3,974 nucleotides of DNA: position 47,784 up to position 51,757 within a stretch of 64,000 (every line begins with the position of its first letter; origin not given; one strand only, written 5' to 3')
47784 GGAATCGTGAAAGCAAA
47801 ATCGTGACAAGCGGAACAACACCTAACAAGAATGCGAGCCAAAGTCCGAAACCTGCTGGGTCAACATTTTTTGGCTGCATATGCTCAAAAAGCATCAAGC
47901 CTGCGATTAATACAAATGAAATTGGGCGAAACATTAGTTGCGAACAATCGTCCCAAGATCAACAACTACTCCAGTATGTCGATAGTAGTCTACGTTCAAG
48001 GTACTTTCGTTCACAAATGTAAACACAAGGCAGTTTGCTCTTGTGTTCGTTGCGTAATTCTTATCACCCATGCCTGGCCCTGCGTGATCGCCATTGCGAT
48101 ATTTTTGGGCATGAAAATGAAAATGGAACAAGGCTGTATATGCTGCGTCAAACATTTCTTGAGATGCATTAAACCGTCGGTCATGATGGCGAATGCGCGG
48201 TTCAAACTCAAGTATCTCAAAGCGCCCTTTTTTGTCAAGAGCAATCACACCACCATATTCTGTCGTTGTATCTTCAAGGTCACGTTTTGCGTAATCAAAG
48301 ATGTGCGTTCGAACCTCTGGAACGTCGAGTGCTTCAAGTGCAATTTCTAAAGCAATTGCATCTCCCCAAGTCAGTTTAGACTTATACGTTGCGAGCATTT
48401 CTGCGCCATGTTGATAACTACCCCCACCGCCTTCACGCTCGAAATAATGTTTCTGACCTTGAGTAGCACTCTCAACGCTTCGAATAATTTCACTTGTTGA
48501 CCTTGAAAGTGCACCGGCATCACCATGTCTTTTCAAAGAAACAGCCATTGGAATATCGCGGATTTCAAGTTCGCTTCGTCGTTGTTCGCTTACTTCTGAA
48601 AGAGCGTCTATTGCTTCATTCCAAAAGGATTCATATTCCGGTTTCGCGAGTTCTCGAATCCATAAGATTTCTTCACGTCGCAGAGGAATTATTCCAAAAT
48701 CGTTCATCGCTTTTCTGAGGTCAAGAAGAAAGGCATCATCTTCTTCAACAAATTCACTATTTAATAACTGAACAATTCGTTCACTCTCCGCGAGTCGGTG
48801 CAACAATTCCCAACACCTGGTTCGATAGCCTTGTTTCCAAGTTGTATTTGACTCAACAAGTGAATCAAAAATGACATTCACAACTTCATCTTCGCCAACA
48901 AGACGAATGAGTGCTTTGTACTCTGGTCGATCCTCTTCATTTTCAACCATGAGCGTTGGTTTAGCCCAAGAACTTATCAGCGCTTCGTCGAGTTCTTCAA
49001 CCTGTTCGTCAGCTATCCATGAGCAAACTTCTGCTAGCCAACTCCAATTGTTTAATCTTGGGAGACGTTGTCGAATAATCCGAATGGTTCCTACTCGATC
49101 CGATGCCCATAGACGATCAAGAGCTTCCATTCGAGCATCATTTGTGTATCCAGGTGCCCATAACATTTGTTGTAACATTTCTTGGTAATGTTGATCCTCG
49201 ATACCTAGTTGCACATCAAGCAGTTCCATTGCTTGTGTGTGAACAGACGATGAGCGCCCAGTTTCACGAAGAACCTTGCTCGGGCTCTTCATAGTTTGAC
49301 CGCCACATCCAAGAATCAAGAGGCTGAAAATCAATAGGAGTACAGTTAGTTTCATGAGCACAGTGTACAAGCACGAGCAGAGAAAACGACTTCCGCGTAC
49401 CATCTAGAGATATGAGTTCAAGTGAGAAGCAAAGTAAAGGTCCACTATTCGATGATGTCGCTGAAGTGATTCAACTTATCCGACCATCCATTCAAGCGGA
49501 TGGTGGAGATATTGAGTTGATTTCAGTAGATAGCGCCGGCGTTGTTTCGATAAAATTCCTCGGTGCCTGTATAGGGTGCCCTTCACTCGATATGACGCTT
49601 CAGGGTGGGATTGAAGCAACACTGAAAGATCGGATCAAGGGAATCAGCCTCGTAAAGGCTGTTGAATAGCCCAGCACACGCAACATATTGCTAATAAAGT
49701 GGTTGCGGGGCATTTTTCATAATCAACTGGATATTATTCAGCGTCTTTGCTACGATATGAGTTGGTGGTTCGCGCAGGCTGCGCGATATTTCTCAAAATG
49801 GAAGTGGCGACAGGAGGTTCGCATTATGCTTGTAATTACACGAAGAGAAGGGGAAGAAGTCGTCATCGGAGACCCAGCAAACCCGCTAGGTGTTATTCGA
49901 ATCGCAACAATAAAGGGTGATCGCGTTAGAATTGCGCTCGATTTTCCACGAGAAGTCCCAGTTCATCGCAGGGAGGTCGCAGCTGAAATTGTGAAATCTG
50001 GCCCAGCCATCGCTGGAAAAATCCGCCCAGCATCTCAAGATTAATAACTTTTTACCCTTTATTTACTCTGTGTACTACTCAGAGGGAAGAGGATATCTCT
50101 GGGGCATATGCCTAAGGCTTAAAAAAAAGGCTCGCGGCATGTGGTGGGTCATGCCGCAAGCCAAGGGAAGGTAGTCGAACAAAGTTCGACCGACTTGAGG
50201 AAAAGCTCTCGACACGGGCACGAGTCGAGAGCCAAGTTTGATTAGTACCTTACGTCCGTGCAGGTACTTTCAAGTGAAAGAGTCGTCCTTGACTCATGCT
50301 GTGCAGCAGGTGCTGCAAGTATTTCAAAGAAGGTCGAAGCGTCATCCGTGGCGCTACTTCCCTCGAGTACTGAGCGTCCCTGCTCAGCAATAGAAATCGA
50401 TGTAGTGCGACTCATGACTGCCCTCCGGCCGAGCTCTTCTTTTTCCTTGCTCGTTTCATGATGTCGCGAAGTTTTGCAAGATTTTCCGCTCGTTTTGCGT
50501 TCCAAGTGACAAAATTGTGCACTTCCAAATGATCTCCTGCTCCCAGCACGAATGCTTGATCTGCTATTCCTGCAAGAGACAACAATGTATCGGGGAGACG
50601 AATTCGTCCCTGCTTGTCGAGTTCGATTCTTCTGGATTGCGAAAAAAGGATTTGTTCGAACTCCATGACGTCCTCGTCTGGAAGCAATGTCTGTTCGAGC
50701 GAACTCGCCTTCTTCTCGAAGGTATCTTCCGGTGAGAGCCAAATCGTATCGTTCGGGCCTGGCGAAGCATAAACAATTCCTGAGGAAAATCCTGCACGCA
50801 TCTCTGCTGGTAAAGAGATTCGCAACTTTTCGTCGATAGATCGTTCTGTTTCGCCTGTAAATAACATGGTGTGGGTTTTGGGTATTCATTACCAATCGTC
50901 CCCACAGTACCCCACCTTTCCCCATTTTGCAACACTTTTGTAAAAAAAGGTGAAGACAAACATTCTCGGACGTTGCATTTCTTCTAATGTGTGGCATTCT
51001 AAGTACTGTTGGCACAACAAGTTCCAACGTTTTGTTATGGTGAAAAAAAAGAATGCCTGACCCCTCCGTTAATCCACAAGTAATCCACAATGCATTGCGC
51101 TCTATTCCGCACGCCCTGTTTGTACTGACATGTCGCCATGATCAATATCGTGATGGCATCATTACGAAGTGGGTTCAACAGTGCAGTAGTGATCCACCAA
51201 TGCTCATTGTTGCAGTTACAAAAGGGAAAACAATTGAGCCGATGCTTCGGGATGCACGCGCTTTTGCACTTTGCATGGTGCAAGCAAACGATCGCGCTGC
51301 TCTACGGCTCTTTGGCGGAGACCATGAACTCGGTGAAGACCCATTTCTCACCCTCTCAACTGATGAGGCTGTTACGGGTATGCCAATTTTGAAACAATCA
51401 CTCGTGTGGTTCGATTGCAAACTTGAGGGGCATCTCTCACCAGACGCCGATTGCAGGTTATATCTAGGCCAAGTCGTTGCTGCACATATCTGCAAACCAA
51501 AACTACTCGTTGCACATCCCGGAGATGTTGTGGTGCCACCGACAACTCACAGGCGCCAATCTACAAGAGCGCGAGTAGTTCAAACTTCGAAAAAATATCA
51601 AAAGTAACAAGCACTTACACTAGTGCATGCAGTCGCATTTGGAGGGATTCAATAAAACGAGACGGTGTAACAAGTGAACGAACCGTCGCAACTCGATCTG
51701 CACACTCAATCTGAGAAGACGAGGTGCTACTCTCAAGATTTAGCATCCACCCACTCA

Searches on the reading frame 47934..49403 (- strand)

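Call 30: search_protein_families(library=pfam, proteins=[L043:7932-9503:+, L055:7957-9696:+, L053:6918-9098:+, L038:3868-5388:+, L062:8246-9679:+, L037:508-1779:+, L043:9641-11290:+], max_evalue=0.01)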
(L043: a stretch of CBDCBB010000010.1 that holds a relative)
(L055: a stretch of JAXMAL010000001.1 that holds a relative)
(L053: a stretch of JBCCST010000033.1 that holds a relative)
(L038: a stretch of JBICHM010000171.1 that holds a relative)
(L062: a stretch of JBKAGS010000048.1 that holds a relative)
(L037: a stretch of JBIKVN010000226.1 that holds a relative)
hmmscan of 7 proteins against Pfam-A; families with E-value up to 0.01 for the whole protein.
L043:7932-9503:+ (523 aa): 10 families
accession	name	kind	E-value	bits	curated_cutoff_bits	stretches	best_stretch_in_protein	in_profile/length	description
PF13614.12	AAA_31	-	4.4e-46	157.5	27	1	1-174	1-171/177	AAA domain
PF01656.29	CbiA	-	9.6e-21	74.5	25.4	1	4-230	1-125/125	CobQ/CobB/MinD/ParA nucleotide binding domain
PF06564.18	CBP_BcsQ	-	1.1e-14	55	21.3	1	1-251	1-234/234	Cellulose biosynthesis protein BcsQ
PF16561.11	AMPK1_CBM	-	1.3e-11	45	26.8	1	454-522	15-79/85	Glycogen recognition site of AMP-activated protein kinase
PF09140.17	MipZ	-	2.1e-10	40.8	20.7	2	3-41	2-40/262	ATPase MipZ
PF00142.24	Fer4_NifH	-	2.9e-07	30.7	25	1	7-83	5-80/271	4Fe-4S iron sulfur cluster binding proteins, NifH/frxC family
PF10609.15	ParA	-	1.5e-06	28.3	27.1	1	2-39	4-41/246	NUBPL iron-transfer P-loop NTPase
PF02922.24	CBM_48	-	1.2e-05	26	22.4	1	453-503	25-81/83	Carbohydrate-binding module 48 (Isoamylase N-terminal domain)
PF02374.21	ArsA_ATPase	-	1.3e-05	25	24.3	1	6-41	5-40/305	Anion-transporting ATPase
PF22058.2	X25_BaPul_like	-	0.00011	22.6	27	1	457-501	13-58/87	Pullulanase X25 domain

L055:7957-9696:+ (579 aa): 8 families
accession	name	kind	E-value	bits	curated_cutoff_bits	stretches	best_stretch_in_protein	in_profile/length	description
PF13614.12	AAA_31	-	2.2e-41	142.2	27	1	17-191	1-170/177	AAA domain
PF01656.29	CbiA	-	1e-16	61.5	25.4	1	20-248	1-125/125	CobQ/CobB/MinD/ParA nucleotide binding domain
PF16561.11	AMPK1_CBM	-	3.1e-10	40.5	26.8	1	505-579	10-80/85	Glycogen recognition site of AMP-activated protein kinase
PF09140.17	MipZ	-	4.6e-08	33.1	20.7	1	19-57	2-40/262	ATPase MipZ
PF06564.18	CBP_BcsQ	-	3e-07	30.7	21.3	1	17-268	1-233/234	Cellulose biosynthesis protein BcsQ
PF10609.15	ParA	-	3.6e-06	27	27.1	1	18-55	4-41/246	NUBPL iron-transfer P-loop NTPase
PF02374.21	ArsA_ATPase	-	0.0031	17.2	24.3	1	22-57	5-40/305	Anion-transporting ATPase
PF00142.24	Fer4_NifH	-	0.0082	16.1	25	0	23-59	5-41/271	4Fe-4S iron sulfur cluster binding proteins, NifH/frxC family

L053:6918-9098:+ (726 aa): 10 families
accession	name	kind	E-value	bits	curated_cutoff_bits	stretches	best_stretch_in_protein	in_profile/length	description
PF13614.12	AAA_31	-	5.4e-47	160.4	27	1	185-357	2-171/177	AAA domain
PF01656.29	CbiA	-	2.9e-20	72.9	25.4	1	187-413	1-125/125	CobQ/CobB/MinD/ParA nucleotide binding domain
PF06564.18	CBP_BcsQ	-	1.5e-15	57.8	21.3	1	187-434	4-234/234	Cellulose biosynthesis protein BcsQ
PF16561.11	AMPK1_CBM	-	1.6e-10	41.5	26.8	1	655-725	14-80/85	Glycogen recognition site of AMP-activated protein kinase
PF09140.17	MipZ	-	2.5e-10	40.6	20.7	2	186-224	2-40/262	ATPase MipZ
PF00142.24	Fer4_NifH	-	1.3e-07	31.9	25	1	190-447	5-259/271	4Fe-4S iron sulfur cluster binding proteins, NifH/frxC family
PF10609.15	ParA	-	2.3e-07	30.9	27.1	1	185-316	4-124/246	NUBPL iron-transfer P-loop NTPase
PF02922.24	CBM_48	-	5.6e-07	30.2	22.4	1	655-706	25-82/83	Carbohydrate-binding module 48 (Isoamylase N-terminal domain)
PF02374.21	ArsA_ATPase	-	9.8e-06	25.4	24.3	1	189-313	5-134/305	Anion-transporting ATPase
PF22058.2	X25_BaPul_like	-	0.00064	20.2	27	1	659-703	13-58/87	Pullulanase X25 domain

L038:3868-5388:+ (506 aa): 9 families
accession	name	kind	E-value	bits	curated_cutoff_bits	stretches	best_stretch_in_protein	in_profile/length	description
PF13614.12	AAA_31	-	5.8e-35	121.3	27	1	30-203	2-169/177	AAA domain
PF01656.29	CbiA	-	2.7e-17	63.3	25.4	1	32-261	1-125/125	CobQ/CobB/MinD/ParA nucleotide binding domain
PF16561.11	AMPK1_CBM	-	2.7e-11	43.9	26.8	1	420-494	12-82/85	Glycogen recognition site of AMP-activated protein kinase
PF06564.18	CBP_BcsQ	-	3e-11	43.8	21.3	1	32-275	4-227/234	Cellulose biosynthesis protein BcsQ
PF09140.17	MipZ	-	9e-08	32.2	20.7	1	31-69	2-40/262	ATPase MipZ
PF02922.24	CBM_48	-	4.1e-06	27.5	22.4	1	419-482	22-82/83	Carbohydrate-binding module 48 (Isoamylase N-terminal domain)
PF10609.15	ParA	-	5.2e-06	26.5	27.1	1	30-67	4-41/246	NUBPL iron-transfer P-loop NTPase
PF02374.21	ArsA_ATPase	-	6.4e-05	22.7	24.3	1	34-69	5-40/305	Anion-transporting ATPase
PF00142.24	Fer4_NifH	-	0.0001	22.3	25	0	35-72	5-42/271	4Fe-4S iron sulfur cluster binding proteins, NifH/frxC family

L062:8246-9679:+ (477 aa): 11 families
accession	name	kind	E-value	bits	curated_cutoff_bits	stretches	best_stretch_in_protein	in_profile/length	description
PF13614.12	AAA_31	-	3.8e-48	164.2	27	1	1-173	1-170/177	AAA domain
PF01656.29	CbiA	-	3.6e-20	72.6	25.4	1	4-230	1-125/125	CobQ/CobB/MinD/ParA nucleotide binding domain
PF06564.18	CBP_BcsQ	-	7.8e-14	52.2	21.3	1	1-249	1-232/234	Cellulose biosynthesis protein BcsQ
PF16561.11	AMPK1_CBM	-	2.2e-13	50.6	26.8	1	403-476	10-79/85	Glycogen recognition site of AMP-activated protein kinase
PF10609.15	ParA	-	2e-09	37.7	27.1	1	2-43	4-45/246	NUBPL iron-transfer P-loop NTPase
PF09140.17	MipZ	-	9.5e-09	35.4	20.7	1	3-40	2-39/262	ATPase MipZ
PF02922.24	CBM_48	-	3.6e-08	34.1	22.4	1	406-451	24-72/83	Carbohydrate-binding module 48 (Isoamylase N-terminal domain)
PF02374.21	ArsA_ATPase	-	3e-07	30.4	24.3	1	6-40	5-39/305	Anion-transporting ATPase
PF00142.24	Fer4_NifH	-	4.4e-06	26.8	25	1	7-77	5-74/271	4Fe-4S iron sulfur cluster binding proteins, NifH/frxC family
PF22058.2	X25_BaPul_like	-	0.00019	21.9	27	1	410-455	12-58/87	Pullulanase X25 domain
PF16575.11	CLP1_P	-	0.0064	16.8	26.6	0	13-40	5-32/188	mRNA cleavage and polyadenylation factor CLP1 P-loop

L037:508-1779:+ (423 aa): 0 families

L043:9641-11290:+ (549 aa): 0 families

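Call 66: search_protein_families(library=pfam, proteins=[L019:11169-12164:-], max_evalue=0.01)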
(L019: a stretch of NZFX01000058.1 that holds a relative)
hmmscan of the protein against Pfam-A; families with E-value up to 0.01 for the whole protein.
L019:11169-12164:- (331 aa): 1 family
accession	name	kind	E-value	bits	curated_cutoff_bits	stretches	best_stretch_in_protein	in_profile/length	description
PF01244.27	Peptidase_M19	-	1.8e-61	208.5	26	1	12-330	7-317/319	Membrane dipeptidase (Peptidase family M19)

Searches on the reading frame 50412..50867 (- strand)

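Call 3: search_protein_families(library=pfam, proteins=[window:50412-50867:-], max_evalue=0.01)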
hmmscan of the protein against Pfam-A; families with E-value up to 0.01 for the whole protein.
window:50412-50867:- (151 aa): 1 family
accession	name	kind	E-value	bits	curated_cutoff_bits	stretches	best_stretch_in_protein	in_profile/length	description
PF02381.23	MraZ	-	8.3e-14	51.8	23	2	74-139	1-67/72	MraZ protein, putative antitoxin-like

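Call 4: search_protein_families(library=ncbifam, proteins=[window:50412-50867:-], max_evalue=0.01)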
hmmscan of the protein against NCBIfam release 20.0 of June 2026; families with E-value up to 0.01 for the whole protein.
window:50412-50867:- (151 aa): 6 families
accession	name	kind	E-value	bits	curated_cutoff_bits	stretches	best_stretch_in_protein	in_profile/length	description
TIGR00242.1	TIGR00242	equivalog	2.5e-19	69.6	98.35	1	2-135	1-134/144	division/cell wall cluster transcriptional repressor MraZ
NF001476.0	PRK00326.2-2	equivalog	1.2e-14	54.3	162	1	3-128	5-144/163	division/cell wall cluster transcriptional repressor MraZ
NF001477.0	PRK00326.2-4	equivalog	3.3e-14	53.1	162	1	3-144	4-148/155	division/cell wall cluster transcriptional repressor MraZ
NF001475.0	PRK00326.2-1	equivalog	1.3e-09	38.2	257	1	9-121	10-126/149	division/cell wall cluster transcriptional repressor MraZ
NF001482.0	PRK00326.3-4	equivalog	2.8e-08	33.6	168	1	50-134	65-149/160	division/cell wall cluster transcriptional repressor MraZ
NF001483.0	PRK00326.3-5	equivalog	2.5e-06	27.8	239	1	1-140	1-148/155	division/cell wall cluster transcriptional repressor MraZ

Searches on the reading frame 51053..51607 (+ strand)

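Call 3: search_protein_families(library=pfam, proteins=[window:51053-51607:+], max_evalue=0.01)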
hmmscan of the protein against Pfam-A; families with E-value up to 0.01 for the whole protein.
window:51053-51607:+ (184 aa): 1 family
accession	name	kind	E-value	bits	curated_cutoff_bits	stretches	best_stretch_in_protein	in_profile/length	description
PF01613.24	Flavin_Reduct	-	2e-23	83.6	27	1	15-149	1-136/153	Flavin reductase like domain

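Call 4: search_protein_families(library=ncbifam, proteins=[window:51053-51607:+], max_evalue=0.01)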
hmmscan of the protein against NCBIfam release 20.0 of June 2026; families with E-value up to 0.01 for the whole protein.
window:51053-51607:+ (184 aa): 8 families
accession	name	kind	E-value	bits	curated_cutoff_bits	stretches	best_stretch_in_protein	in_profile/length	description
TIGR03615.1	RutF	equivalog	2.5e-09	37.3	254.75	1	11-134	6-128/156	NADH-dependent FMN reductase RutF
NF045733.1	StyMonoxStyB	equivalog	4.5e-09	36.5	200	1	22-150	15-137/150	styrene monooxygenase NADH-dependent flavin reductase subunit StyB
NF045630.1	monooxsub_HsaB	equivalog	1.4e-08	34.8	230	1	6-143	5-139/186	3-hydroxy-9,10-secoandrosta-1,3,5(10)-triene-9,17-dione monooxygenase reductase subunit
NF042921.1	HpaC_Thermus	equivalog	2.7e-08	33.9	200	1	10-148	4-134/150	4-hydroxyphenylacetate 3-monooxygenase reductase subunit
NF052639.1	FlvnRedFerAPor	equivalog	3.8e-07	29.9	260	1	10-149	6-140/158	flavin reductase FerA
NF045919.1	HphnlacHdxRed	equivalog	3.6e-05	23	340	1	7-167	6-165/309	p-hydroxyphenylacetate 3-hydroxylase reductase component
NF012030.0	PRK15486.1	equivalog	0.0034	17.2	315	1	12-121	11-121/170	4-hydroxyphenylacetate 3-monooxygenase reductase subunit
TIGR02296.1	HpaC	equivalog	0.0099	15.9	205.95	0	13-121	3-112/154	4-hydroxyphenylacetate 3-monooxygenase, reductase component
